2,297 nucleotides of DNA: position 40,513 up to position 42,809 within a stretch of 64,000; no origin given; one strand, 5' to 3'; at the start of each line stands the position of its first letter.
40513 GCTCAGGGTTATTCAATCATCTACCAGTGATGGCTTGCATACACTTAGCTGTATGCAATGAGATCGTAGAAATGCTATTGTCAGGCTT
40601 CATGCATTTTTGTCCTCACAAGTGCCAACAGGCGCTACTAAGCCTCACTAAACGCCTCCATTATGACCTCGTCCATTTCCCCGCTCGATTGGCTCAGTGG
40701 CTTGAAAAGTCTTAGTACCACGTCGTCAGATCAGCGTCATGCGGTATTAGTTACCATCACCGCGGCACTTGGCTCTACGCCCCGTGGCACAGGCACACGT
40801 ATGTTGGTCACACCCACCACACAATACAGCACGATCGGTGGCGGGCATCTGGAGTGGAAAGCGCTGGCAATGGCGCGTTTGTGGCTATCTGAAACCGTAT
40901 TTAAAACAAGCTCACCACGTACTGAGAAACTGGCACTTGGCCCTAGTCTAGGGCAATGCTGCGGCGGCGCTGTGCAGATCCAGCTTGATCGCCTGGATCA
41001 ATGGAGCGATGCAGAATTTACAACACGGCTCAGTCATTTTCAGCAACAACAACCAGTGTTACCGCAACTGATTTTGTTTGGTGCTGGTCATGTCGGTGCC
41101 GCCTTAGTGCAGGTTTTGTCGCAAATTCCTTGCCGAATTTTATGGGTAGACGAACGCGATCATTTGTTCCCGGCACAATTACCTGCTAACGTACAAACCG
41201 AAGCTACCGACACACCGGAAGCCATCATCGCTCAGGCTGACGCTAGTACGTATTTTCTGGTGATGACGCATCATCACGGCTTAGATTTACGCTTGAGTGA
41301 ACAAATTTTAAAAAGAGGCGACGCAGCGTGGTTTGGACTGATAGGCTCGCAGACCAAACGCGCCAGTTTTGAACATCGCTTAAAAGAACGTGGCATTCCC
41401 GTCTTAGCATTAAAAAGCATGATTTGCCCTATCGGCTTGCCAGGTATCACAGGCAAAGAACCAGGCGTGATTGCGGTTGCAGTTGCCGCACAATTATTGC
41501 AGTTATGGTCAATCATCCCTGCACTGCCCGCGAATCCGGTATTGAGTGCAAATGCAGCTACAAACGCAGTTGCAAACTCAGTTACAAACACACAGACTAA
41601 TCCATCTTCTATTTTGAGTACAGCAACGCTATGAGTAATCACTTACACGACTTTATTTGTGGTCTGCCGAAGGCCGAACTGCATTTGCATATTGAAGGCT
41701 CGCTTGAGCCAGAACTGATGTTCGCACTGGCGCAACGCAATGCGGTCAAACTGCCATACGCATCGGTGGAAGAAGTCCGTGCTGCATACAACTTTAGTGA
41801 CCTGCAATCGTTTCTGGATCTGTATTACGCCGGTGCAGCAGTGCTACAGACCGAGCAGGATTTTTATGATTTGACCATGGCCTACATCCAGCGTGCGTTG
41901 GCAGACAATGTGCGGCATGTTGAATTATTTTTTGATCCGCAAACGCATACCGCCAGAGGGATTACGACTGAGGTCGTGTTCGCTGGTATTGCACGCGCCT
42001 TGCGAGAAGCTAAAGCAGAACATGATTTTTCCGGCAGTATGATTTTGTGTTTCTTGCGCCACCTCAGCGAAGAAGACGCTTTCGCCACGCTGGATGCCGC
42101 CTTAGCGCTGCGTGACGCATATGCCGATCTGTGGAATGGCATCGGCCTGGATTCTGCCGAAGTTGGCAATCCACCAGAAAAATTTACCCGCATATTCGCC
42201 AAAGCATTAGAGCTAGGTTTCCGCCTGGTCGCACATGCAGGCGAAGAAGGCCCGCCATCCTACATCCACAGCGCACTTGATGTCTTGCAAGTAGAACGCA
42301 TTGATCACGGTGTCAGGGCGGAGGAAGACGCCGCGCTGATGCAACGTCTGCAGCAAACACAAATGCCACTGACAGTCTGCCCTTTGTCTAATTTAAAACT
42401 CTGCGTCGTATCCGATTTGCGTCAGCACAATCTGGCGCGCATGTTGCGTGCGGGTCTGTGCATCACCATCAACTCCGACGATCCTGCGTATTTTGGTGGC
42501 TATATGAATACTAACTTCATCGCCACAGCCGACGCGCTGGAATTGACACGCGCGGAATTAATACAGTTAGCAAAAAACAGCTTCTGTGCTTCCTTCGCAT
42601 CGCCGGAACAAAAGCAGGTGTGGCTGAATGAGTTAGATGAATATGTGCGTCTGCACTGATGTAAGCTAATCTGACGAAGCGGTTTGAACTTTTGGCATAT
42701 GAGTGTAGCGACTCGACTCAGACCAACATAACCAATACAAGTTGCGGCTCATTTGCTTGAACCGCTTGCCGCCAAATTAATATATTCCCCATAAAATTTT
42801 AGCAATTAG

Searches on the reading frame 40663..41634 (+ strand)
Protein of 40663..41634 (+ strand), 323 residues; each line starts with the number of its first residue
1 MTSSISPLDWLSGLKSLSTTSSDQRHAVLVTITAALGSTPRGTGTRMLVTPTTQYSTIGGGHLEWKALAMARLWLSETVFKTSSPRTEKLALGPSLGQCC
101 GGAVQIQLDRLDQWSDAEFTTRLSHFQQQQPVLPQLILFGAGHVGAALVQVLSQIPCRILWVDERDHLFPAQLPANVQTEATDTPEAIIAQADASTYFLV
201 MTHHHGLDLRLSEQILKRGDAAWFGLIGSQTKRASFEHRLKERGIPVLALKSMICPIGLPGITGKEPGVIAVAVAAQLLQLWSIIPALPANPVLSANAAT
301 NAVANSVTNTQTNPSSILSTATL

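Call 18: search_protein_families(library=ncbifam, proteins=[window:40663-41634:+])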
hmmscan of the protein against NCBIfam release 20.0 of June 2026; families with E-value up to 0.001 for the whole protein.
window:40663-41634:+ (323 aa): 2 families
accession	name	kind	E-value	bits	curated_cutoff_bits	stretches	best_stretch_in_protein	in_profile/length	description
TIGR02964.1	xanthine_xdhC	equivalog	3.8e-90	301.7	161.6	1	28-279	1-246/246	xanthine dehydrogenase accessory protein XdhC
NF045664.1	XdhC_rel_AOR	equivalog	3.1e-36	125.4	350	2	133-280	194-342/346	XdhC family aldehyde oxidoreductase maturation factor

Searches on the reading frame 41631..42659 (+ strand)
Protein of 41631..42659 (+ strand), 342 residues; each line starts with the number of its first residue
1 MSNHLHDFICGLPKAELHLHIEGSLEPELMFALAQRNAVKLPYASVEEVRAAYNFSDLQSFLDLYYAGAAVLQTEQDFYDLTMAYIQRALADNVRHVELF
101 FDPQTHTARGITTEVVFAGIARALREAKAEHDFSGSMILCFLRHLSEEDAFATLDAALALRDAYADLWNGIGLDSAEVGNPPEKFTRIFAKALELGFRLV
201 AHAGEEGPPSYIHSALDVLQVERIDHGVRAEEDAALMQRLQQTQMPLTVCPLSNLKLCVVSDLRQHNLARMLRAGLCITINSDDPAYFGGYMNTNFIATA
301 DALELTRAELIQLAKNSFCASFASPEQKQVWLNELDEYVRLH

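Call 18: search_protein_families(library=ncbifam, proteins=[window:41631-42659:+])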
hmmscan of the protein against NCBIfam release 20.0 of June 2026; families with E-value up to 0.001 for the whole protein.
window:41631-42659:+ (342 aa): 11 families
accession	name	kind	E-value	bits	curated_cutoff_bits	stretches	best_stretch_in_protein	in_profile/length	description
NF006850.0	PRK09358.1-6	equivalog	5.3e-164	544.9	419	1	6-340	2-332/334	adenosine deaminase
TIGR01430.1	aden_deam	equivalog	3.4e-109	364.8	216.55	1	12-334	1-322/323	adenosine deaminase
NF006848.0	PRK09358.1-3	equivalog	1.3e-66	225.2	426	1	12-335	4-323/325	adenosine deaminase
NF006854.0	PRK09358.3-1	equivalog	1.6e-63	214.8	530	1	3-339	5-338/344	adenosine deaminase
NF006849.0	PRK09358.1-5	equivalog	1.6e-46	159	494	1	10-339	10-341/350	adenosine deaminase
NF006846.0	PRK09358.1-1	equivalog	3.9e-43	147.8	459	1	12-331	6-326/333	adenosine deaminase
NF006847.0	PRK09358.1-2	equivalog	8.4e-39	133.4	412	1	7-334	8-351/364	adenosine deaminase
NF006856.0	PRK09358.3-3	equivalog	2.9e-23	82.5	510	1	143-316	141-309/316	adenosine deaminase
NF006859.0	PRK09358.3-6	equivalog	1.1e-16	60.9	549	1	13-292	11-274/299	adenosine deaminase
TIGR01431.1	adm_rel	subfamily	4.4e-14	52.1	315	1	83-335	200-467/479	adenosine deaminase-related growth factor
TIGR01429.1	AMP_deaminase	equivalog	3.8e-09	35.8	726.3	1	197-333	439-574/611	AMP deaminase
